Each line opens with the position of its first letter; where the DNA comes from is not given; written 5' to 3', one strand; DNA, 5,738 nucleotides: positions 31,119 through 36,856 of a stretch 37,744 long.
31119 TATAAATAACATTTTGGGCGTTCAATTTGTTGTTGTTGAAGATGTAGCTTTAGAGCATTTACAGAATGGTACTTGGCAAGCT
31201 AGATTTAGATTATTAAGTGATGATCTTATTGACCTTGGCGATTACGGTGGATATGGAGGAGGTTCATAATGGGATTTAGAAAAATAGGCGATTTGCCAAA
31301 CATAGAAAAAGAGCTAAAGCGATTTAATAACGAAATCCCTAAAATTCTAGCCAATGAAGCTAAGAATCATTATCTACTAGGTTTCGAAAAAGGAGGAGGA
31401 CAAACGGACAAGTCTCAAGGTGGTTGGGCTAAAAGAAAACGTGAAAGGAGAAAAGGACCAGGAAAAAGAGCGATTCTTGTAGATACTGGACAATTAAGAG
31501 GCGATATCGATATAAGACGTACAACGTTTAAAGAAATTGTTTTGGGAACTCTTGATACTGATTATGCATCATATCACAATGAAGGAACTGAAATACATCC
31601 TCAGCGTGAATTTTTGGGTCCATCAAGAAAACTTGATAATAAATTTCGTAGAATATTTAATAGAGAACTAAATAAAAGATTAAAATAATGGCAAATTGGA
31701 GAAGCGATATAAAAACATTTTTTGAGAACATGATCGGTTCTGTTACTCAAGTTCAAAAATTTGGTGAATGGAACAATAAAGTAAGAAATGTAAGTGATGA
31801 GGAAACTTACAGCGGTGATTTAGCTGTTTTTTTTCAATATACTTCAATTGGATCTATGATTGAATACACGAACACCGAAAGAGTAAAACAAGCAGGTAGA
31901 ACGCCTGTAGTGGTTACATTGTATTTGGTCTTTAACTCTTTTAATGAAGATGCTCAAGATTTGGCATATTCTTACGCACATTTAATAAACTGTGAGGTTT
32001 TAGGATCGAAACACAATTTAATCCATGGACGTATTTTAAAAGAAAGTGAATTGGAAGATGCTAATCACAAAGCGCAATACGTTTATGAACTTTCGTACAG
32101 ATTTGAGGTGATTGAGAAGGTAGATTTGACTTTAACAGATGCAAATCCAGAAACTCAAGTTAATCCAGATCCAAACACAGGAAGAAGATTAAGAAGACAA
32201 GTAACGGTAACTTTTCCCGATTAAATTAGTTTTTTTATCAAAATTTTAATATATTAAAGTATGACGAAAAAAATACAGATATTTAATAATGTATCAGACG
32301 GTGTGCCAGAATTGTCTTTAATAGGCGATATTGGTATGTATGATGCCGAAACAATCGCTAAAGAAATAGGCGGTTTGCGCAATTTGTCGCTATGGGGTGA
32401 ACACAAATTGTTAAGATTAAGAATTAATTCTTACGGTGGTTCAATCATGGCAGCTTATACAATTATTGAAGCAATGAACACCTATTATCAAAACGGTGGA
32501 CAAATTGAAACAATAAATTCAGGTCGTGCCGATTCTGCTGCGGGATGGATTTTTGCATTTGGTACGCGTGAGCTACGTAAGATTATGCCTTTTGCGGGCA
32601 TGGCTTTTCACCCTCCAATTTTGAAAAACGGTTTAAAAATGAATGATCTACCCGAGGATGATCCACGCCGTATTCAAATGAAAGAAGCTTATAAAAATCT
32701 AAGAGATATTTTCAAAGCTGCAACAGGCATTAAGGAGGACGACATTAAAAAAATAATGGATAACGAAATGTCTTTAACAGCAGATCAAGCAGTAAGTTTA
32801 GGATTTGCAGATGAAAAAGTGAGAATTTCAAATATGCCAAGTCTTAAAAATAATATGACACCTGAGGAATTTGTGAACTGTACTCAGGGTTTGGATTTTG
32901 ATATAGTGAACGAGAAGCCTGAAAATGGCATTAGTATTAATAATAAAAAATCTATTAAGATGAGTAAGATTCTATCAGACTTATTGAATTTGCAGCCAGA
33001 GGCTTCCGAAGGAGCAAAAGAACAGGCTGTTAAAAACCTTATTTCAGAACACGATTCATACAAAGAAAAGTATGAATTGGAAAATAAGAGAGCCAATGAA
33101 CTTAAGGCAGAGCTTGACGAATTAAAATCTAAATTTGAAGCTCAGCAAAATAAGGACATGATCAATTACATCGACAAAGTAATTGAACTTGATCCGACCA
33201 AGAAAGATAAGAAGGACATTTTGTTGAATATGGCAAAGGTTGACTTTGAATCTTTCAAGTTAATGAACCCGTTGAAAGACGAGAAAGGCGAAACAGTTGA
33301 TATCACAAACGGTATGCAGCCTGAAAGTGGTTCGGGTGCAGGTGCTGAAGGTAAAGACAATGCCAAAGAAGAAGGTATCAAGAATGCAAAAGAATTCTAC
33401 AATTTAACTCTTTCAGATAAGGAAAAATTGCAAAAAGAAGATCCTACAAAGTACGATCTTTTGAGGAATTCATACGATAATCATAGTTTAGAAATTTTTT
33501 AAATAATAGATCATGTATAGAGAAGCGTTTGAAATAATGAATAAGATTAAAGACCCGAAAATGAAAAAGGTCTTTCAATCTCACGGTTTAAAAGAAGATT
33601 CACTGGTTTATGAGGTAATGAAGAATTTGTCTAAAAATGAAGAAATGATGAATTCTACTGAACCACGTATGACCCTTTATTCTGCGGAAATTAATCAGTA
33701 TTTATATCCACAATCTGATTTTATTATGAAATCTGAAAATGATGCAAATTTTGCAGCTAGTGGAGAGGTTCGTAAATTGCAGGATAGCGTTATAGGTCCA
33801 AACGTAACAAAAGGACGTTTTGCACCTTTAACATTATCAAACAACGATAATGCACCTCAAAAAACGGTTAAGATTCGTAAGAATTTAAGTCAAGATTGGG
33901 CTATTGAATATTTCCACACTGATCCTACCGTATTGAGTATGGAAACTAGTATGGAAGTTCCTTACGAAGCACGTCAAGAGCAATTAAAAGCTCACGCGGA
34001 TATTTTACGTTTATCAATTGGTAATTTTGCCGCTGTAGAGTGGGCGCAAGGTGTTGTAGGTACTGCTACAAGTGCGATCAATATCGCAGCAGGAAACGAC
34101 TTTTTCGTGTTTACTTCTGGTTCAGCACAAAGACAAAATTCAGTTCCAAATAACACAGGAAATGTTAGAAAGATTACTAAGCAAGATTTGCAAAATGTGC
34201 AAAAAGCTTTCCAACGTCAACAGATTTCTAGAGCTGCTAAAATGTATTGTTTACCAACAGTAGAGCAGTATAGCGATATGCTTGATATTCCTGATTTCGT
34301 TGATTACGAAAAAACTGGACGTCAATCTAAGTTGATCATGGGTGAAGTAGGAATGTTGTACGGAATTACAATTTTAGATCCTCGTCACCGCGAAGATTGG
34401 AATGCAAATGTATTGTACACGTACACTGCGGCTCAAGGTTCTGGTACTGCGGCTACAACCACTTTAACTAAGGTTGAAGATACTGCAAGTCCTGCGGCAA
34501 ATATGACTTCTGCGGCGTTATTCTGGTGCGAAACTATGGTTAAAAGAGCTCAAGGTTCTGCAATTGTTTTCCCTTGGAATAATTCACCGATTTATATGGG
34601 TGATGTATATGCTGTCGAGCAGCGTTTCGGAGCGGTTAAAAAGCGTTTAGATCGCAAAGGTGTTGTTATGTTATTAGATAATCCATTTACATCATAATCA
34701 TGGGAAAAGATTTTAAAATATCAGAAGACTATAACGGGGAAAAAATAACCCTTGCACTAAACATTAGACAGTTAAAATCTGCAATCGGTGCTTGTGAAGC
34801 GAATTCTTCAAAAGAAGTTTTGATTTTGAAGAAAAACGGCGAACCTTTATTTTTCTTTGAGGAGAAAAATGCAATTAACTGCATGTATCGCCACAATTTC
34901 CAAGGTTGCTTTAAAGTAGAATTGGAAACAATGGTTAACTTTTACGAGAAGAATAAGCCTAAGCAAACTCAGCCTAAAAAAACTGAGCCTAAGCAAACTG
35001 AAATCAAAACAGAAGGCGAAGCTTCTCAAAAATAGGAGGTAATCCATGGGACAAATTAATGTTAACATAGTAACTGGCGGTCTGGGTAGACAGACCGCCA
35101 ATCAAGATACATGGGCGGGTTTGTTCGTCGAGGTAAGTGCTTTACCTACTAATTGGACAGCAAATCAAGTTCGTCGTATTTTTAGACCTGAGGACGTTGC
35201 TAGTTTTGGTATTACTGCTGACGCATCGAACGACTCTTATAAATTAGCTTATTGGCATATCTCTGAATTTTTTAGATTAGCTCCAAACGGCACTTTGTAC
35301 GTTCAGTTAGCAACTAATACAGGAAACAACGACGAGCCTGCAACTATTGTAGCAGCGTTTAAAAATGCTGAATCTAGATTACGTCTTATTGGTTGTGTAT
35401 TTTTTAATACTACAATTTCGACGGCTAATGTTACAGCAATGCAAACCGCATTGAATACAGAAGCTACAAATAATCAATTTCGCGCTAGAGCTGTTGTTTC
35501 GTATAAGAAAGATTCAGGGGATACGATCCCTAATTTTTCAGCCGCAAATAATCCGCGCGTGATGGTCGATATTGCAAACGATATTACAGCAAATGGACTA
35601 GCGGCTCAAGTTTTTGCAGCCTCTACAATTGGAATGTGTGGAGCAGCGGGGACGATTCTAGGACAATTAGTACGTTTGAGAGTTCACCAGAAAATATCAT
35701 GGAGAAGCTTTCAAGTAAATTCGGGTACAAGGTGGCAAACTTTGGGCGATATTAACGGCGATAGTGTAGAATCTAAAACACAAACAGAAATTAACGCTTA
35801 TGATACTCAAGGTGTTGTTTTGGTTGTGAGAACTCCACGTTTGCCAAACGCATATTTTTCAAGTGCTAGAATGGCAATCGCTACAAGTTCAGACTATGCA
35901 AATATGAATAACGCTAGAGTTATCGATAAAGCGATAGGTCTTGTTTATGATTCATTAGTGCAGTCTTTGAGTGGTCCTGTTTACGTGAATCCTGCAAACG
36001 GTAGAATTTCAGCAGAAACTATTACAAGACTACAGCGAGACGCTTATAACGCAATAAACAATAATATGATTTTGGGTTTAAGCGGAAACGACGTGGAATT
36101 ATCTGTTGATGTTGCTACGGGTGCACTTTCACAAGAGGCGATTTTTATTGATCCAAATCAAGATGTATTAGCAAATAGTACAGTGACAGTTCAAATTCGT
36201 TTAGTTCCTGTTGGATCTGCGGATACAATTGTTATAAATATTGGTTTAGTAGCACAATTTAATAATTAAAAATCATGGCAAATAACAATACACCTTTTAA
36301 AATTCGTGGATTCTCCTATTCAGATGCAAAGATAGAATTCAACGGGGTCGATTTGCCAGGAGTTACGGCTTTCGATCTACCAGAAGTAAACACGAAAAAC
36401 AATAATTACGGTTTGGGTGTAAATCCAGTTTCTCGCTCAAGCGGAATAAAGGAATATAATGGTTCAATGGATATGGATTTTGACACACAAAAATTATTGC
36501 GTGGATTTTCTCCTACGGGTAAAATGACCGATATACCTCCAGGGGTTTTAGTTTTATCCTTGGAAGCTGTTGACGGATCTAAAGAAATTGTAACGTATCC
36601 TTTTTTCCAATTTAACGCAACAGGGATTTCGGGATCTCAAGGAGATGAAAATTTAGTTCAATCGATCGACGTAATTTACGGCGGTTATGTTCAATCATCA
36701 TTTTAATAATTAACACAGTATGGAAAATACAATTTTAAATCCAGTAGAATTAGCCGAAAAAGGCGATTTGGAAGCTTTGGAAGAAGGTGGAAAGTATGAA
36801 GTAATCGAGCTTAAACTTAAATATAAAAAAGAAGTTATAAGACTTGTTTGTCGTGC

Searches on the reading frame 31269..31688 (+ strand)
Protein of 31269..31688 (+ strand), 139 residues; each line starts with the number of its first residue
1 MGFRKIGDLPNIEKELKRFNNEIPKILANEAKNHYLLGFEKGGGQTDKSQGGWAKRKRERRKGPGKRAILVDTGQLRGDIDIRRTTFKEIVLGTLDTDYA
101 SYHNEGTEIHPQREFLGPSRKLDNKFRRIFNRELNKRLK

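Call 96: search_protein_families(library=phrogs, proteins=[window:31269-31688:+], max_evalue=0.01)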
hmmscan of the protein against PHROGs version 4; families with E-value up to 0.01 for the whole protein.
window:31269-31688:+ (139 aa): 2 families
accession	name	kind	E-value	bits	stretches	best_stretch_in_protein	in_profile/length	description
phrog_26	-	connector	1.2e-10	42.3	1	51-139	134-231/321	tail completion or Neck1 protein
phrog_5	-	connector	3.6e-06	28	1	9-139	98-210/239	tail completion or Neck1 protein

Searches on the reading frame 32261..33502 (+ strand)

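Call 96: search_protein_families(library=phrogs, proteins=[window:32261-33502:+], max_evalue=0.01)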
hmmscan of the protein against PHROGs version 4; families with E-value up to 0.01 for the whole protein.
window:32261-33502:+ (413 aa): 10 families
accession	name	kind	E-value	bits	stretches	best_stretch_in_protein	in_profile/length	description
phrog_2976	-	head and packaging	9.8e-22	79.2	1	9-360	13-379/394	head maturation protease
phrog_133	-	head and packaging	2.5e-13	50.5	1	13-297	17-274/668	head maturation protease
phrog_94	-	head and packaging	4.7e-13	50.5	1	8-318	73-360/622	head maturation protease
phrog_1684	-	head and packaging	2.4e-10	41.4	1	45-198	70-214/284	head maturation protease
phrog_53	-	head and packaging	9.5e-08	32.6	1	51-298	120-390/583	head maturation protease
phrog_11321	-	unknown function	3.1e-06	27.9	1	223-399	163-316/327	-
phrog_3348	-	unknown function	4.2e-06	27.3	1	51-185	70-196/386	-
phrog_20705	-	head and packaging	5.4e-06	25.9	1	51-193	213-352/690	virion structural protein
phrog_33547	-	unknown function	0.0022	18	1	53-190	34-162/357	-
phrog_1827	-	other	0.0061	16.9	1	45-100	49-101/202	ATP-dependent protease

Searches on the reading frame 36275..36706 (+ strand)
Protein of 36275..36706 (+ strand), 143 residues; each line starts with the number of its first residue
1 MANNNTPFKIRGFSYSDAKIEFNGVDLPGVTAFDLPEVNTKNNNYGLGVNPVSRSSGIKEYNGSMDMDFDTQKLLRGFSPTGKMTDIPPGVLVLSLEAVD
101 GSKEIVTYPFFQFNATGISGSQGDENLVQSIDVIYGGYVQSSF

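Call 96: search_protein_families(library=phrogs, proteins=[window:36275-36706:+], max_evalue=0.01)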
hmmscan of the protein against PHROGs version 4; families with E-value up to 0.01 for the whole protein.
window:36275-36706:+ (143 aa): 2 families
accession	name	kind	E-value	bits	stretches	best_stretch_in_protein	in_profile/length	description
phrog_4579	-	tail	1.3e-05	26.1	1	11-132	8-132/144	tail protein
phrog_9206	-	head and packaging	0.0015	18.2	1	4-67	16-80/501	major head protein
